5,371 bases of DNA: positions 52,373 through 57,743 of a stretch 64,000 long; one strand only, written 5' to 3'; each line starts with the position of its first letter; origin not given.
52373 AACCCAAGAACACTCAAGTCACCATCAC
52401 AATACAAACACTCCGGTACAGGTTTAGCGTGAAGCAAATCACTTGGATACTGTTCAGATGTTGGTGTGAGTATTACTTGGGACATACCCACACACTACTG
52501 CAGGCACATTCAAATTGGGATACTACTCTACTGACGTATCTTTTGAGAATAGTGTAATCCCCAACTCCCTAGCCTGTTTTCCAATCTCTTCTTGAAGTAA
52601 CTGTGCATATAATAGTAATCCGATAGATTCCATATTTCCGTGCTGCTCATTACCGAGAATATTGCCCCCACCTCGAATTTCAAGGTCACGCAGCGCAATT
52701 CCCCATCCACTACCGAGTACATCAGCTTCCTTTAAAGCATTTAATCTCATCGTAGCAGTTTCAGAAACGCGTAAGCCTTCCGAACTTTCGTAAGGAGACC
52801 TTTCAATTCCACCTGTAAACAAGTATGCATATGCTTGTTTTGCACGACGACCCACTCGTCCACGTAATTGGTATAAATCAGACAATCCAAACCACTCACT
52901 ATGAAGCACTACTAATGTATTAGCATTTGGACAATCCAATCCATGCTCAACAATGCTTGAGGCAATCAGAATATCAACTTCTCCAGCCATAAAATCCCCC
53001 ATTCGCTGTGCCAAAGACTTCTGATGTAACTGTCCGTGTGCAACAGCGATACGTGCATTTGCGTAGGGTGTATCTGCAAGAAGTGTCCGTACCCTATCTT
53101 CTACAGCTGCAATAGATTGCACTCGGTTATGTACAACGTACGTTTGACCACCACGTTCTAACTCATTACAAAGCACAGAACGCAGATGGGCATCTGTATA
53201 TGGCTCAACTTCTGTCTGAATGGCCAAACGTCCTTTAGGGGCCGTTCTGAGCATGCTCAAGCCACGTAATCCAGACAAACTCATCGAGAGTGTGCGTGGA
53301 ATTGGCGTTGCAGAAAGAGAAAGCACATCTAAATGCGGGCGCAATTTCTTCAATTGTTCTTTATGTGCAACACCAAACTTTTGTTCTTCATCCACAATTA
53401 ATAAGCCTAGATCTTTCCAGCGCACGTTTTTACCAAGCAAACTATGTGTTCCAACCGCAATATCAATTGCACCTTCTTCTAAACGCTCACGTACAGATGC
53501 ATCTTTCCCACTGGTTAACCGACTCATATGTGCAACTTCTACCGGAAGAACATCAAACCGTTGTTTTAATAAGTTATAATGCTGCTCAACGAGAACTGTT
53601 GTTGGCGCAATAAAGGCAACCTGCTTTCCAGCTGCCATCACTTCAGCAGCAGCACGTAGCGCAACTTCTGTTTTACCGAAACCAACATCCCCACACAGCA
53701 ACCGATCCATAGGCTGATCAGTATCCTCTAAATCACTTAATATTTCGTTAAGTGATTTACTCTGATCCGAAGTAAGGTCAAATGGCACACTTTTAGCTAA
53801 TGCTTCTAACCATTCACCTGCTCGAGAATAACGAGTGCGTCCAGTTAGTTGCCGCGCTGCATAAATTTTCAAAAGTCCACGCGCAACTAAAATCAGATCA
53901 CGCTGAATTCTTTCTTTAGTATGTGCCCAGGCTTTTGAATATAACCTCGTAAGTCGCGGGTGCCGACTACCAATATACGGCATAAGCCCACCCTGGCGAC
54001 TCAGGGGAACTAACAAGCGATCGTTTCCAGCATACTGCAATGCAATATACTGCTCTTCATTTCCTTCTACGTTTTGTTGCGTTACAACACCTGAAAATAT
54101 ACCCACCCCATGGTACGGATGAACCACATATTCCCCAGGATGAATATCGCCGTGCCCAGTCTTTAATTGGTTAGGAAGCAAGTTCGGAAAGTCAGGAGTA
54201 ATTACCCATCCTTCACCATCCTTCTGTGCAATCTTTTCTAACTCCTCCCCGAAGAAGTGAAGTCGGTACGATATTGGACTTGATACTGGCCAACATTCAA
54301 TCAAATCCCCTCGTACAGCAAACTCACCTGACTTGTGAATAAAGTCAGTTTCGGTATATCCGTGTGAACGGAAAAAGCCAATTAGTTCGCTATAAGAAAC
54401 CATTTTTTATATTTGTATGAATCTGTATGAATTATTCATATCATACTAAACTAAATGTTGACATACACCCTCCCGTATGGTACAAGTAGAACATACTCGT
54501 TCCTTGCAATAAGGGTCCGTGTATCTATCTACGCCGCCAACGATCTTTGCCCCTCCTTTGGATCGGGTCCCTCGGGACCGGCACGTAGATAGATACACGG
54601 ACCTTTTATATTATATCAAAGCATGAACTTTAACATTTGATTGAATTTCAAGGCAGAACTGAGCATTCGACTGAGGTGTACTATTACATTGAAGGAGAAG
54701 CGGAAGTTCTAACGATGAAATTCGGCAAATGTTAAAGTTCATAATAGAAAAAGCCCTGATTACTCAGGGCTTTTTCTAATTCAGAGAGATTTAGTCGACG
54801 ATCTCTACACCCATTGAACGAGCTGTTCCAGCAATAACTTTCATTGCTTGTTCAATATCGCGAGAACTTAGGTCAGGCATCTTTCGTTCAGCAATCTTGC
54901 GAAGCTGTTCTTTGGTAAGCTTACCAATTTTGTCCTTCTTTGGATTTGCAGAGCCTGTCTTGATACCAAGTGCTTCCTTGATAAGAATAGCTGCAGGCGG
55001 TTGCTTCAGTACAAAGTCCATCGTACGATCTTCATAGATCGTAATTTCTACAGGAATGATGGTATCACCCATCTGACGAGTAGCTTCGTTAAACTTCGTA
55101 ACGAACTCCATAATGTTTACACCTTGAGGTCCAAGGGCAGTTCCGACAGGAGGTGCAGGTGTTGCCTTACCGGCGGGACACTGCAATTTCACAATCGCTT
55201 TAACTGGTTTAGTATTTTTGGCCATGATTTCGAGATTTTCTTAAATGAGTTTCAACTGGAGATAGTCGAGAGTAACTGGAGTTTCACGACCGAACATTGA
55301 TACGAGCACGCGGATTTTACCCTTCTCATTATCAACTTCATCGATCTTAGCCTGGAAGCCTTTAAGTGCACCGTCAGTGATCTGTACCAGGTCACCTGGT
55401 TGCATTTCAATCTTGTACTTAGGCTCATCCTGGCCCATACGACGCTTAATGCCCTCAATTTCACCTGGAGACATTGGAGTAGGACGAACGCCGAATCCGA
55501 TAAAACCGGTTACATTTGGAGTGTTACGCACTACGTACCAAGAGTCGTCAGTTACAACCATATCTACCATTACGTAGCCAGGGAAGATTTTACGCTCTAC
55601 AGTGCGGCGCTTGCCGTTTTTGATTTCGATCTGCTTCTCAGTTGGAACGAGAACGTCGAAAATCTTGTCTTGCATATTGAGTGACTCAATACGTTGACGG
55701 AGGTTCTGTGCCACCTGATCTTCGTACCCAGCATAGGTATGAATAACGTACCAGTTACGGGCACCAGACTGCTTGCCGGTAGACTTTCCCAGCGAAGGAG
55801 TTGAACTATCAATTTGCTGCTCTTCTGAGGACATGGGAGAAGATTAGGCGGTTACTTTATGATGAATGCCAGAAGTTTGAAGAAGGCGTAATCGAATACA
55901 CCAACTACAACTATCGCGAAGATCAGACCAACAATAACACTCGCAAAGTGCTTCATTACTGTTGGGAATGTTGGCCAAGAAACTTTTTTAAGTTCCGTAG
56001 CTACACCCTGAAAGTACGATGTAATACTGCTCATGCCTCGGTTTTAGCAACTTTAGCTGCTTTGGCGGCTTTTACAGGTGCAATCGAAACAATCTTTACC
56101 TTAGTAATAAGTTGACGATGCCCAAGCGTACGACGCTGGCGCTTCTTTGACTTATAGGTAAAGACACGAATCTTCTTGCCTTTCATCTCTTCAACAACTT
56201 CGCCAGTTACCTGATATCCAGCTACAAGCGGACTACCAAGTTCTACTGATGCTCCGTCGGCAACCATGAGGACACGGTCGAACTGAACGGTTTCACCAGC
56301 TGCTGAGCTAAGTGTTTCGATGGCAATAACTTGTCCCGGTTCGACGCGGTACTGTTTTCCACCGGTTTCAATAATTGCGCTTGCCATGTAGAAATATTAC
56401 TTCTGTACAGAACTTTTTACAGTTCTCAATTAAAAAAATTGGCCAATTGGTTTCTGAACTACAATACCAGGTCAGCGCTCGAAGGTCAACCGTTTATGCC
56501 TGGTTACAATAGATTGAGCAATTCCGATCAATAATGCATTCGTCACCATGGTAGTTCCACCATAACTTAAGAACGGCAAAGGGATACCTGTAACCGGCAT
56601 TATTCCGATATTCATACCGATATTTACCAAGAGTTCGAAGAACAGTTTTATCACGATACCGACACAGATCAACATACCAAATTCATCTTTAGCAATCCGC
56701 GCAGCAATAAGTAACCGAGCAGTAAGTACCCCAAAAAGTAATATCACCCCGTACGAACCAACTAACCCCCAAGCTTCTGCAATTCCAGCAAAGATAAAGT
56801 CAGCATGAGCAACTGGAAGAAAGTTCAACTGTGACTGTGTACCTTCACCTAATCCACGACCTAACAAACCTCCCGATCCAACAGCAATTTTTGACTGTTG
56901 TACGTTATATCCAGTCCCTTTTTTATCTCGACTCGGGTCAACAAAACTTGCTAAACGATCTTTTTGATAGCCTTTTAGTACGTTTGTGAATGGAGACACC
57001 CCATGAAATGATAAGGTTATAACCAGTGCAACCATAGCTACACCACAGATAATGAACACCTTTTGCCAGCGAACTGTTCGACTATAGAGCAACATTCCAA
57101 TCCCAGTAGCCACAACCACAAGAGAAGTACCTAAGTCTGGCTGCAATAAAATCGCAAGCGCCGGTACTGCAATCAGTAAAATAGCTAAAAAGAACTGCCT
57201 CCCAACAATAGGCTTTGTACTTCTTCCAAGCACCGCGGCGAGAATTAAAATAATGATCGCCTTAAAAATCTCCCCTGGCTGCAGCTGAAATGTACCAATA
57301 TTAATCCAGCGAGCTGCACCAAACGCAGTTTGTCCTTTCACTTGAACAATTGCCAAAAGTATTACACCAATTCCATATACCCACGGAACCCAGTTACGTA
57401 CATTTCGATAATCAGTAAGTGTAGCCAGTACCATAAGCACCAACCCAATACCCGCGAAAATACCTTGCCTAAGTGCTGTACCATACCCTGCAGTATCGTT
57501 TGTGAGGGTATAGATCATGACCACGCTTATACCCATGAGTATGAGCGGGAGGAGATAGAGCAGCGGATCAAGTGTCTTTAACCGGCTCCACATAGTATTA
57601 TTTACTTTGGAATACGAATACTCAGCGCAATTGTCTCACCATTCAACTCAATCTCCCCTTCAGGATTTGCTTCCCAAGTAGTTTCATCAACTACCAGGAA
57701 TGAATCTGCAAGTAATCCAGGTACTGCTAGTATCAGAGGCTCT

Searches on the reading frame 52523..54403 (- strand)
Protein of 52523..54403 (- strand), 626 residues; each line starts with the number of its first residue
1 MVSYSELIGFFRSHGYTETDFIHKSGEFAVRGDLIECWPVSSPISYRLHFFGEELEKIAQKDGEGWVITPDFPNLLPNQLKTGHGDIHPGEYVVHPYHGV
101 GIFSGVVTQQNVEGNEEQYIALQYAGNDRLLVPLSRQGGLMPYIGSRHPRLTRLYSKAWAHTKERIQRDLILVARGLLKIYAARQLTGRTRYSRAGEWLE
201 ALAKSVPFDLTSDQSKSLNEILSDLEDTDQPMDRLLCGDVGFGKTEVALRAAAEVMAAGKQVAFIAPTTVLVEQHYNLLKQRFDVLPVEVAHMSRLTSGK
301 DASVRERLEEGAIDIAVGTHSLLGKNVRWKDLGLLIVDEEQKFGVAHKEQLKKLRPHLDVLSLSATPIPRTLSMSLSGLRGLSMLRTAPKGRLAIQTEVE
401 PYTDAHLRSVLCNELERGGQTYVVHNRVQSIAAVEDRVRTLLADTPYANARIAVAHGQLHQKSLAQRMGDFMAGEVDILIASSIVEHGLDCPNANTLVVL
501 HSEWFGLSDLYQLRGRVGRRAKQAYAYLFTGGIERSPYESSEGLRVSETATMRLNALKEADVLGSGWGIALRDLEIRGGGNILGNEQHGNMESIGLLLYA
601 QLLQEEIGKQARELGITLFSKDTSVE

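Call 39: search_protein_families(library=pfam, proteins=[window:52523-54403:-])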
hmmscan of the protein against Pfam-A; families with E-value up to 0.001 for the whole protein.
window:52523-54403:- (626 aa): 6 families
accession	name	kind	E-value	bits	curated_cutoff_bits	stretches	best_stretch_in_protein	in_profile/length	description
PF00270.35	DEAD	-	4.6e-23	82.2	26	1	211-372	1-164/167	DEAD/DEAH box helicase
PF00271.37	Helicase_C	-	8.8e-17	61.8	23.5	1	410-520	5-109/110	Helicase conserved C-terminal domain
PF02559.22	CarD_TRCF_RID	-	4.6e-15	55.9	23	1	88-143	2-56/57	CarD-like/TRCF RID domain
PF17757.6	UvrB_inter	-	3.8e-10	40.2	22.9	1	5-62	12-70/91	UvrB interaction domain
PF04851.21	ResIII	-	5.3e-09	36.6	22.5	1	209-367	3-162/164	Type III restriction enzyme, res subunit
PF22590.2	Cas3-like_C_2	-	7.4e-05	23.4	27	1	418-521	2-105/106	CRISPR-associated nuclease/helicase Cas3, C-terminal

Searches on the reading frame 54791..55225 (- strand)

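Call 39: search_protein_families(library=pfam, proteins=[window:54791-55225:-])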
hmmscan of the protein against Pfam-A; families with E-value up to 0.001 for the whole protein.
window:54791-55225:- (144 aa): 2 families
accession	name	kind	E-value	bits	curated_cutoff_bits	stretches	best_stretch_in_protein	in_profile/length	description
PF00298.24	Ribosomal_L11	-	1.3e-27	96.4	21.4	1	74-142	1-69/69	Ribosomal protein L11, RNA binding domain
PF03946.19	Ribosomal_L11_N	-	5.3e-27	93.8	32.9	1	12-68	1-57/58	Ribosomal protein L11, N-terminal domain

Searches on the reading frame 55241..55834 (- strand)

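Call 39: search_protein_families(library=pfam, proteins=[window:55241-55834:-])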
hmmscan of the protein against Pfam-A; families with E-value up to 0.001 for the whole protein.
window:55241-55834:- (197 aa): 2 families
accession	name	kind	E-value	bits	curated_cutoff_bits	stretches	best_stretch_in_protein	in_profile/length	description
PF02357.24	NusG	-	3.2e-28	98.5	22.2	1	27-129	2-92/93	Transcription termination factor nusG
PF00467.35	KOW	-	8e-07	29.1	22.3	1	146-175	1-30/32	KOW motif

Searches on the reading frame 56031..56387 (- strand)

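Call 39: search_protein_families(library=pfam, proteins=[window:56031-56387:-])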
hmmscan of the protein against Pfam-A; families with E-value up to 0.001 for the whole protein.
window:56031-56387:- (118 aa): 1 family
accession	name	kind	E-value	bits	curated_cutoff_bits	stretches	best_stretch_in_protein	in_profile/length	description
PF00829.26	Ribosomal_L21p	-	1.4e-34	118.7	27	1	4-102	3-99/99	Ribosomal prokaryotic L21 protein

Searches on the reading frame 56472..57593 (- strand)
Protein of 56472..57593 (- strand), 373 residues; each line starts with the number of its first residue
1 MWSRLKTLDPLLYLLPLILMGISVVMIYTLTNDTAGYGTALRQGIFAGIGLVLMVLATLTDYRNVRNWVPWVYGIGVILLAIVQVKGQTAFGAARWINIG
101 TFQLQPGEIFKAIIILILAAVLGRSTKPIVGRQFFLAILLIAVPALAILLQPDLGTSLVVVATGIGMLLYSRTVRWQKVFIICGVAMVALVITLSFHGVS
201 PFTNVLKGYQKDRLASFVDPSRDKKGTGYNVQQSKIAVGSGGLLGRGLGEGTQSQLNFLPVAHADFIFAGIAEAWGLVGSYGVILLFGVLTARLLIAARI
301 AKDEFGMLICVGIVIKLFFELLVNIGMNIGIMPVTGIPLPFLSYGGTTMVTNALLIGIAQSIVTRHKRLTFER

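Call 39: search_protein_families(library=pfam, proteins=[window:56472-57593:-])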
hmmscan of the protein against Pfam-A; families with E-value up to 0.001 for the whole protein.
window:56472-57593:- (373 aa): 1 family
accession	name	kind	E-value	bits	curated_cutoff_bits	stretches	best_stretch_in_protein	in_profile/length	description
PF01098.24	FTSW_RODA_SPOVE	-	1.9e-95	320.3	26.4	1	15-365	14-353/356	Cell cycle protein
